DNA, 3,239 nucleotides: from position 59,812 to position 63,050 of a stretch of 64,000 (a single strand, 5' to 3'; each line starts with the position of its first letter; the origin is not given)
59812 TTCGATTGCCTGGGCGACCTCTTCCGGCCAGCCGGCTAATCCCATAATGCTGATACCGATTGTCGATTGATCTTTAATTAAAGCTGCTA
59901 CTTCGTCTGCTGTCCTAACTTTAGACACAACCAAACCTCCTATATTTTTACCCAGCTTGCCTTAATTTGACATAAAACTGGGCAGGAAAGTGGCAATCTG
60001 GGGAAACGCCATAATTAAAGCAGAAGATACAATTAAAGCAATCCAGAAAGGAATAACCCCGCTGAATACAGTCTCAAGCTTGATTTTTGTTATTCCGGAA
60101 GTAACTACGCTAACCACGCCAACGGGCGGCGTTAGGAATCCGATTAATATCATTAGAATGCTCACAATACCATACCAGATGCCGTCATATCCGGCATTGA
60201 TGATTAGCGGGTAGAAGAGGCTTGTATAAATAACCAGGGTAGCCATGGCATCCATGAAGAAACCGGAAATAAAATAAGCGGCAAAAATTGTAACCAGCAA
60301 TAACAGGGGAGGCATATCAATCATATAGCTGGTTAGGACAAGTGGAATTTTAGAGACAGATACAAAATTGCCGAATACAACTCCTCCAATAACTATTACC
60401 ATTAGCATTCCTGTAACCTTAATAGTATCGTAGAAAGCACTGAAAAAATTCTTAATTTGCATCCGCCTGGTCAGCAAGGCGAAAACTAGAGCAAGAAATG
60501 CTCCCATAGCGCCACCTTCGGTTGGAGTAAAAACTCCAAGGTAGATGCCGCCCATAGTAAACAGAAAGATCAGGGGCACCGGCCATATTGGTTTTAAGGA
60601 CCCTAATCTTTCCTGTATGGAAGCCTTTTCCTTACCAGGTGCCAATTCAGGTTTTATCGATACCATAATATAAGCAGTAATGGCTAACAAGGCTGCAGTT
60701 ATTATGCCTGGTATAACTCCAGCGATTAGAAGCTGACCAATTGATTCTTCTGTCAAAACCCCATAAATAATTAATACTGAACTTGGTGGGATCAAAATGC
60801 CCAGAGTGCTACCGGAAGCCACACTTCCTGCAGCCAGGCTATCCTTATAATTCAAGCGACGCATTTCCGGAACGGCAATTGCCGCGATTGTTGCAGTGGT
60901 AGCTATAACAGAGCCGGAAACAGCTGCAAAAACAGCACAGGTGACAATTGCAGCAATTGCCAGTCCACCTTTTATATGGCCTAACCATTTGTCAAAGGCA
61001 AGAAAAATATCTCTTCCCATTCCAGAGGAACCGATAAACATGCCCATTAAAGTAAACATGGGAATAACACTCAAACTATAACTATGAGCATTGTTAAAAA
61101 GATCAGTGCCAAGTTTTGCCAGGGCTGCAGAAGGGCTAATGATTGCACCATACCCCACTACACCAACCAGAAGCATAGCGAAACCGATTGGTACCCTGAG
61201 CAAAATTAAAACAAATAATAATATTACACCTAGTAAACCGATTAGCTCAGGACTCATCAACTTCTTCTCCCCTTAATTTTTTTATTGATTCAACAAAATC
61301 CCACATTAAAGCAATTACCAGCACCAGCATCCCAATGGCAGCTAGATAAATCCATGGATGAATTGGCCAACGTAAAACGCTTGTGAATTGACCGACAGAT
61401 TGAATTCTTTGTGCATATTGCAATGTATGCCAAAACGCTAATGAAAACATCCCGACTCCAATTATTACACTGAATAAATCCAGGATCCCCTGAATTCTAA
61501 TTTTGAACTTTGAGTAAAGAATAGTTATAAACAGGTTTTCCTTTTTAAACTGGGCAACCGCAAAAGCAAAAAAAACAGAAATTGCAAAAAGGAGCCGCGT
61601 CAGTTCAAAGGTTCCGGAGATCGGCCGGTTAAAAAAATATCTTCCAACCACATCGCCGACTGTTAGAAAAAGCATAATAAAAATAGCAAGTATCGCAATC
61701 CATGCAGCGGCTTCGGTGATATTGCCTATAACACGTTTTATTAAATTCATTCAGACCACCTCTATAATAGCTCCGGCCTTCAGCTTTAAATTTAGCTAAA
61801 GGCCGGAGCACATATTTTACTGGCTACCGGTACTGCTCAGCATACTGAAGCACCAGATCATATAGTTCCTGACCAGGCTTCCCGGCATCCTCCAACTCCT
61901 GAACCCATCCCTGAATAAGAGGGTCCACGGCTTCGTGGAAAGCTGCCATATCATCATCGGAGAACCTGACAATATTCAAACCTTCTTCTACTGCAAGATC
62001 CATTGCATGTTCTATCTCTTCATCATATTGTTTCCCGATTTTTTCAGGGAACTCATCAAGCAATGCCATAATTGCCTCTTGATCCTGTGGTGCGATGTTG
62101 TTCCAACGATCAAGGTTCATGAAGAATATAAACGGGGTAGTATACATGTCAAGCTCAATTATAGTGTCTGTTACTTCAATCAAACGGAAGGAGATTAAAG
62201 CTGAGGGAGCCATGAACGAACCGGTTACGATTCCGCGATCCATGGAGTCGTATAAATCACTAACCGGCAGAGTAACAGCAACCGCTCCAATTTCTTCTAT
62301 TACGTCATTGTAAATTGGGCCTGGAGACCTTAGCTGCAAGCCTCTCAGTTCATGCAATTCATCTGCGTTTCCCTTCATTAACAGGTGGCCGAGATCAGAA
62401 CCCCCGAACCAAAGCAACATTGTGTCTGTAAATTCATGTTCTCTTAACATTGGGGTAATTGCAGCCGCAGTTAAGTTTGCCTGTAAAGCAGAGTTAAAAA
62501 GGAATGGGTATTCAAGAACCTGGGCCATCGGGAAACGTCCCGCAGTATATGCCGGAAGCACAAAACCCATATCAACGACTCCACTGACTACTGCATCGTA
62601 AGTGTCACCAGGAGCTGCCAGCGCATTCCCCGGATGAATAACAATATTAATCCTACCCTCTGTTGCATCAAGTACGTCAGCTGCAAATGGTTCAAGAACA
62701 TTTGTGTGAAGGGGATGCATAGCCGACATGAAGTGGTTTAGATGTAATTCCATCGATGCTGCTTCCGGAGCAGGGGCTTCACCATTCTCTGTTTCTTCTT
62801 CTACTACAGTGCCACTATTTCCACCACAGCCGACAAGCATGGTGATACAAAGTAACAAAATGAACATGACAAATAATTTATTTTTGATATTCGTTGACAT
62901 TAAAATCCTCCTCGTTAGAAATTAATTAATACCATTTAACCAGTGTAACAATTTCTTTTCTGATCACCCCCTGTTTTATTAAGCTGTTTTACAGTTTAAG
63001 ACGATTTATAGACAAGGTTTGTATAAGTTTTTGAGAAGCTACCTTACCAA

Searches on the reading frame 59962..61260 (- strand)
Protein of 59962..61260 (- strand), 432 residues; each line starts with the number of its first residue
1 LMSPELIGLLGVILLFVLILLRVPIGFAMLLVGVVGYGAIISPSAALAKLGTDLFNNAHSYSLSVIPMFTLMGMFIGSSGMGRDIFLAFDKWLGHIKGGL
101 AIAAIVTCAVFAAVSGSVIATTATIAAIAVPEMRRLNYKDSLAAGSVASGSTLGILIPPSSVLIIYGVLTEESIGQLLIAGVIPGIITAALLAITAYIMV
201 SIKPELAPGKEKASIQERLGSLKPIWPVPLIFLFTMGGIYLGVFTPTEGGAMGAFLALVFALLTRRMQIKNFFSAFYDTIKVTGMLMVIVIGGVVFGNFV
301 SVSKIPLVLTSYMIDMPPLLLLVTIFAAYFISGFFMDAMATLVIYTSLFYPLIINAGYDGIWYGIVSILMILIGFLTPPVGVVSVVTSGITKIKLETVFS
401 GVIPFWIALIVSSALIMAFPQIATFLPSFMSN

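Call 43: search_protein_families(library=pfam, proteins=[window:59962-61260:-], max_evalue=0.00001)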
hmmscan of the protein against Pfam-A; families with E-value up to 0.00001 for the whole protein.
window:59962-61260:- (432 aa): 1 family
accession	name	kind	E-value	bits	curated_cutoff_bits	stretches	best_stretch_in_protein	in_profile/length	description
PF06808.19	DctM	-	4.1e-89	299.7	23.8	1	12-422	1-413/413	Tripartite ATP-independent periplasmic transporter, DctM component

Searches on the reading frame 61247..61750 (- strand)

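Call 43: search_protein_families(library=pfam, proteins=[window:61247-61750:-], max_evalue=0.00001)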
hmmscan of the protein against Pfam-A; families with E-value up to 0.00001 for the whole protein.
window:61247-61750:- (167 aa): 1 family
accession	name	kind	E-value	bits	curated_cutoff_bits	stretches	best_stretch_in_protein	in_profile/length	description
PF04290.18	DctQ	-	1.5e-20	73.8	28.3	1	26-157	1-131/132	Tripartite ATP-independent periplasmic transporters, DctQ component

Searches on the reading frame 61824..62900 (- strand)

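Call 43: search_protein_families(library=pfam, proteins=[window:61824-62900:-], max_evalue=0.00001)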
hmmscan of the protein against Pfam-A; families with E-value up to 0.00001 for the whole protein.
window:61824-62900:- (358 aa): 1 family
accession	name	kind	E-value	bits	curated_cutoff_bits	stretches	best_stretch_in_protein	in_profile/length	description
PF03480.18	DctP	-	6.6e-37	127.8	23.4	1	55-331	2-281/286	Bacterial extracellular solute-binding protein, family 7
